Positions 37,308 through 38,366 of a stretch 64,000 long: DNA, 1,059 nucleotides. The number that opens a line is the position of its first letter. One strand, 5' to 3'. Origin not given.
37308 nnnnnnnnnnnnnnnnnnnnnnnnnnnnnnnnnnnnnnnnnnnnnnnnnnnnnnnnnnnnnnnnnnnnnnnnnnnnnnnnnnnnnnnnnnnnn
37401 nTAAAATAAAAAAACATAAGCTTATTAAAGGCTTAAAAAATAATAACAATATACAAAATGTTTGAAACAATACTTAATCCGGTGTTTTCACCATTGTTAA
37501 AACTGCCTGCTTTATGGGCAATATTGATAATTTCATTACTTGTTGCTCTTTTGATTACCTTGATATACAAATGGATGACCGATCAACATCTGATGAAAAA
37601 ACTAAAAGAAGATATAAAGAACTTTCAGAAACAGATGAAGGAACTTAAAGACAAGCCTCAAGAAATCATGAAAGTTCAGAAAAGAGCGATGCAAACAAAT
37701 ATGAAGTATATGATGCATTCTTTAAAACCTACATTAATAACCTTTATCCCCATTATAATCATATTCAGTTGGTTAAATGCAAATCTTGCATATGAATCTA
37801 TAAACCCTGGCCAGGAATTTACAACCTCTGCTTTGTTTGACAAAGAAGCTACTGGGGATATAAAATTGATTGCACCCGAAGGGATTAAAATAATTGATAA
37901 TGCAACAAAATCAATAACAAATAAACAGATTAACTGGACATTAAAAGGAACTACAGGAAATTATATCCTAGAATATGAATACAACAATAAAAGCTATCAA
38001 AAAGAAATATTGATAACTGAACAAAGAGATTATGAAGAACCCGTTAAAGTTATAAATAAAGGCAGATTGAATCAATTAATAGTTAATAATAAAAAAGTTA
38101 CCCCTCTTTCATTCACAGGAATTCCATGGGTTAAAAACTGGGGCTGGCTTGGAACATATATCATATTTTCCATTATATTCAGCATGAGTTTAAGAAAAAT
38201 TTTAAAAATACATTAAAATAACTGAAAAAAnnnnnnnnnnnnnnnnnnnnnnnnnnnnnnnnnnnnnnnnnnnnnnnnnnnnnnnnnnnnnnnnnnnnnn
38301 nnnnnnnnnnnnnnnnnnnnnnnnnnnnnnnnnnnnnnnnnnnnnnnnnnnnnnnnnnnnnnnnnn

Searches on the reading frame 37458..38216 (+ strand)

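Call 51: search_protein_families(library=pfam, proteins=[window:37458-38216:+], max_evalue=0.001)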
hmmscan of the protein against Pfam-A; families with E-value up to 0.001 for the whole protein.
window:37458-38216:+ (252 aa): 4 families
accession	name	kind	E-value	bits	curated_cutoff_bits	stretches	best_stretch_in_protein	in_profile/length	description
PF01956.21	EMC3_TMCO1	-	6e-16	59.1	27.1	1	4-111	2-113/169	Integral membrane protein EMC3/TMCO1-like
PF13858.11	DUF4199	-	1.2e-05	26.3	32.3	1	19-103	71-155/165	Protein of unknown function (DUF4199)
PF09991.14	DUF2232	-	4.4e-05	23.2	27.8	1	19-112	88-181/290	Predicted membrane protein (DUF2232)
PF02096.25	60KD_IMP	-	0.00048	20.6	35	1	20-120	3-90/163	60Kd inner membrane protein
